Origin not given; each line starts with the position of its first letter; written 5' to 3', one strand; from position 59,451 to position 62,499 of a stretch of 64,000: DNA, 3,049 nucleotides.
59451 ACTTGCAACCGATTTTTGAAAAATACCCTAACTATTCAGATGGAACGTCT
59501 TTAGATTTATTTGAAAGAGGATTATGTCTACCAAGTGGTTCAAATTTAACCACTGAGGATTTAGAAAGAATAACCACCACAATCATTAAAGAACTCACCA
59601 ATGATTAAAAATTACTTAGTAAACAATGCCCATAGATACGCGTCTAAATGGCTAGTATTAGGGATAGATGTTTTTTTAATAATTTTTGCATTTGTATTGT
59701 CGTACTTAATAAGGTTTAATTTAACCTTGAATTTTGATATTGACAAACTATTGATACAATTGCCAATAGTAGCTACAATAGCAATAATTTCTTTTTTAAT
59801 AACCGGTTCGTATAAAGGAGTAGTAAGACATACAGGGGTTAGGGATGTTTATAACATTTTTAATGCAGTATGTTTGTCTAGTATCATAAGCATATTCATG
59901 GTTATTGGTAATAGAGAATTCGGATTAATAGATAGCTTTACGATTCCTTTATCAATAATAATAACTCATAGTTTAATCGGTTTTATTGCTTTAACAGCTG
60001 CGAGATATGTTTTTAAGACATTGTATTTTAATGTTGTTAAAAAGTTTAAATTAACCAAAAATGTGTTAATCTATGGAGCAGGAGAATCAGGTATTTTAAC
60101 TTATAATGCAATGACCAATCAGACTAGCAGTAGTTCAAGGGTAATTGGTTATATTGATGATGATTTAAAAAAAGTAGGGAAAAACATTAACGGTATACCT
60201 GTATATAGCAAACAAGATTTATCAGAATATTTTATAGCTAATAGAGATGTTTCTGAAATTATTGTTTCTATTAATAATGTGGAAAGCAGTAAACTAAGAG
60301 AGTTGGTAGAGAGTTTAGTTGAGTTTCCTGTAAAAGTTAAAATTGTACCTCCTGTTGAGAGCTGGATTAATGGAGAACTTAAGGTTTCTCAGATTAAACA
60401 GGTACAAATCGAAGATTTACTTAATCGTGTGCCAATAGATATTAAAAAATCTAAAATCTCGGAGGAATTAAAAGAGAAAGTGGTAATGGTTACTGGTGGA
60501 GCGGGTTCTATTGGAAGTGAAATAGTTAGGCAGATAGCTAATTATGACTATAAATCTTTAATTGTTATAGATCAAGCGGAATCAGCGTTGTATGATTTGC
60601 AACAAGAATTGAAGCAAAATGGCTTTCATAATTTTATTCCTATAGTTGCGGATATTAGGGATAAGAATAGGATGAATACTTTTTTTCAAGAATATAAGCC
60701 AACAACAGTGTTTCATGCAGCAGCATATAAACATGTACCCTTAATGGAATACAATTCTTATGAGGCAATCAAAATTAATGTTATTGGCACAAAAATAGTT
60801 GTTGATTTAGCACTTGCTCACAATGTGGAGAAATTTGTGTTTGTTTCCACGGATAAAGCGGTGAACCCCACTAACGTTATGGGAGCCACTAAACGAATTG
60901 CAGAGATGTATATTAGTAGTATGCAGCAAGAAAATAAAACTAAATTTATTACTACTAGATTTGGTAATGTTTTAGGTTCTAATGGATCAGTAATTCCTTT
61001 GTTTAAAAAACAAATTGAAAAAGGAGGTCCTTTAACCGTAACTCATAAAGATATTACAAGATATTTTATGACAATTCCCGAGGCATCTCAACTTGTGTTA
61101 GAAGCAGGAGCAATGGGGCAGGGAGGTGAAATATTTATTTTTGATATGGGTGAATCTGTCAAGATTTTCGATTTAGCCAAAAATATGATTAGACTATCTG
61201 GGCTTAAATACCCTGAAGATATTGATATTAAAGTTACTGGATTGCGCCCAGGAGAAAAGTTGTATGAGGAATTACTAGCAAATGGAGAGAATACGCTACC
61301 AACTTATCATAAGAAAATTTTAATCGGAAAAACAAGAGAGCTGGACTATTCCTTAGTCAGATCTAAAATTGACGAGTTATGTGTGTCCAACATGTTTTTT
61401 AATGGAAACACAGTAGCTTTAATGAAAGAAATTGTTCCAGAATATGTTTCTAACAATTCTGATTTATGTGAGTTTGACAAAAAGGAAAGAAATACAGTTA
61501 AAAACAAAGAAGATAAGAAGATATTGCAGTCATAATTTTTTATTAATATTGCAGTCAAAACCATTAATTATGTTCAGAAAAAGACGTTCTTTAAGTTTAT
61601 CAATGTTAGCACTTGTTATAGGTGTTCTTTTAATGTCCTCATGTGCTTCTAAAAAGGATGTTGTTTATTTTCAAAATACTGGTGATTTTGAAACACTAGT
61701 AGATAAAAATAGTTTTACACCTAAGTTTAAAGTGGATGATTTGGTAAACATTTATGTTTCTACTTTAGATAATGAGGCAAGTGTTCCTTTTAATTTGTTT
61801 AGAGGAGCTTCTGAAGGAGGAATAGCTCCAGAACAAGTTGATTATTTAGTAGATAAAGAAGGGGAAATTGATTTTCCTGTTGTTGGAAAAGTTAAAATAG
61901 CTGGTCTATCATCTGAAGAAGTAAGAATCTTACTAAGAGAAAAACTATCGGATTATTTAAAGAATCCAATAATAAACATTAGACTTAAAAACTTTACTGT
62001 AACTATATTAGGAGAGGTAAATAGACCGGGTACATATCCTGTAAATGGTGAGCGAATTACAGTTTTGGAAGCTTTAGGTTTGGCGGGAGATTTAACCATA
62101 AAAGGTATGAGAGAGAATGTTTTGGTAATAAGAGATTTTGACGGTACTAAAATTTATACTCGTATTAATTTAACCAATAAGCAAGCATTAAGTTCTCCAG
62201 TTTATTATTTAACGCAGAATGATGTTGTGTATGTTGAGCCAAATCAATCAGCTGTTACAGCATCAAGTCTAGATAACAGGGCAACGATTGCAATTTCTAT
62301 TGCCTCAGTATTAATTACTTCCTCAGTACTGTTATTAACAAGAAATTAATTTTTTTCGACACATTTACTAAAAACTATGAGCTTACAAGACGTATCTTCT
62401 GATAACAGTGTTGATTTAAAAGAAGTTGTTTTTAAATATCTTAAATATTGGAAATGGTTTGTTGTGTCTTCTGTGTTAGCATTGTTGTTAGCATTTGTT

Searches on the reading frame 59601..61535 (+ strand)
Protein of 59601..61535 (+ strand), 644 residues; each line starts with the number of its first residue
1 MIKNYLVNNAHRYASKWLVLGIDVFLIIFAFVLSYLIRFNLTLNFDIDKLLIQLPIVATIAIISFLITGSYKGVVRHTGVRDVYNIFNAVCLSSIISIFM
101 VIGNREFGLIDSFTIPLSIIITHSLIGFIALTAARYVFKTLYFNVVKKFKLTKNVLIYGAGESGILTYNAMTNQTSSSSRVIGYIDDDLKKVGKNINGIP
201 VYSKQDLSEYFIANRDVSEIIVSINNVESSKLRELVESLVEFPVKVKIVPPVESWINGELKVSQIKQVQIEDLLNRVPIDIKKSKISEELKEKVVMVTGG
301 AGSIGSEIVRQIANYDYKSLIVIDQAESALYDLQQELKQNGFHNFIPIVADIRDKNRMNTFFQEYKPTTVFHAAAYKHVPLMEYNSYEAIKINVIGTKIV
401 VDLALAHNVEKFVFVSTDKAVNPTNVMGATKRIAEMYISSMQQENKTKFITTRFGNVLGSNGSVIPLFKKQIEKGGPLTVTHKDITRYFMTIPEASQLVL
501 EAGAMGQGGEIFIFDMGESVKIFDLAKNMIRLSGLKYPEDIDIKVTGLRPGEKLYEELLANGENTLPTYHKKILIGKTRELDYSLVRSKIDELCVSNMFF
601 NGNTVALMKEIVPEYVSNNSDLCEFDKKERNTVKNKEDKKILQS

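Call 20: search_protein_families(library=pfam, proteins=[window:59601-61535:+], max_evalue=10)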
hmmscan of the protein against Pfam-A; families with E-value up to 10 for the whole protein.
window:59601-61535:+ (644 aa): 16 families
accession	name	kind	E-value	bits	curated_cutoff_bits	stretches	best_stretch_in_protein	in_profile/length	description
PF02719.21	Polysacc_synt_2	-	5.3e-123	410.3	20.2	1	295-575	1-290/293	Polysaccharide biosynthesis protein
PF01370.27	Epimerase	-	3.8e-26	92.4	20.9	1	295-487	1-209/240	NAD dependent epimerase/dehydratase family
PF16363.11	GDP_Man_Dehyd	-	3.2e-17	63.4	27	1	296-419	1-131/332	GDP-mannose 4,6 dehydratase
PF04321.23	RmlD_sub_bind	-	5.5e-16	58.9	27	1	295-480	3-175/287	RmlD substrate binding domain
PF01073.25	3Beta_HSD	-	7.9e-15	55.1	22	1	296-425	1-124/280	3-beta hydroxysteroid dehydrogenase/isomerase family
PF13727.12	CoA_binding_3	-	5.8e-13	49.7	25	1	69-250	4-175/175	CoA-binding domain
PF00106.31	adh_short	-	3.4e-09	36.9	26.6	1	293-446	1-168/195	short chain dehydrogenase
PF07993.18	NAD_binding_4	-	2.8e-08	33.7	20.1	2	297-424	1-143/258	Male sterility protein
PF08659.16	KR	-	6.6e-06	26.6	22.6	1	295-416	3-135/180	KR domain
PF01488.26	Shikimate_DH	-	7.5e-05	23.3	24.3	2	285-411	5-119/138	Shikimate / quinate 5-dehydrogenase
PF02629.25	CoA_binding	-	0.00012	23.2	22.3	1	153-229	4-78/97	CoA binding domain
PF13460.12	NAD_binding_10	-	0.0019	18.5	27.2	1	299-426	1-109/184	NAD(P)H-binding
PF02254.24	TrkA_N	-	0.032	15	23.8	1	300-337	5-41/116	TrkA-N domain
PF05368.20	NmrA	-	0.059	13.4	27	1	292-477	2-173/298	NmrA-like family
PF03435.24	Sacchrp_dh_NADP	-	0.079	13.7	25.1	1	300-368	5-70/129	Saccharopine dehydrogenase NADP binding domain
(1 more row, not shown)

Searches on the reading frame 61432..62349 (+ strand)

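Call 20: search_protein_families(library=pfam, proteins=[window:61432-62349:+], max_evalue=10)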
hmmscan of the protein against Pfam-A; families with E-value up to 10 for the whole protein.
window:61432-62349:+ (305 aa): 4 families
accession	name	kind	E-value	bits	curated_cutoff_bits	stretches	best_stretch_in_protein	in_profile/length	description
PF02563.21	Poly_export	-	3e-14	53.4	28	1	100-185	10-76/77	Polysaccharide biosynthesis/export protein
PF22461.2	SLBB_2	-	3.4e-09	37.1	27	1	190-268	3-79/79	SLBB domain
PF10531.15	SLBB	-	1.1e-08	35.2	27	1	190-241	2-52/55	SLBB domain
PF16383.10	DUF4992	-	0.63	10.2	29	1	55-74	12-31/183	Domain of unknown function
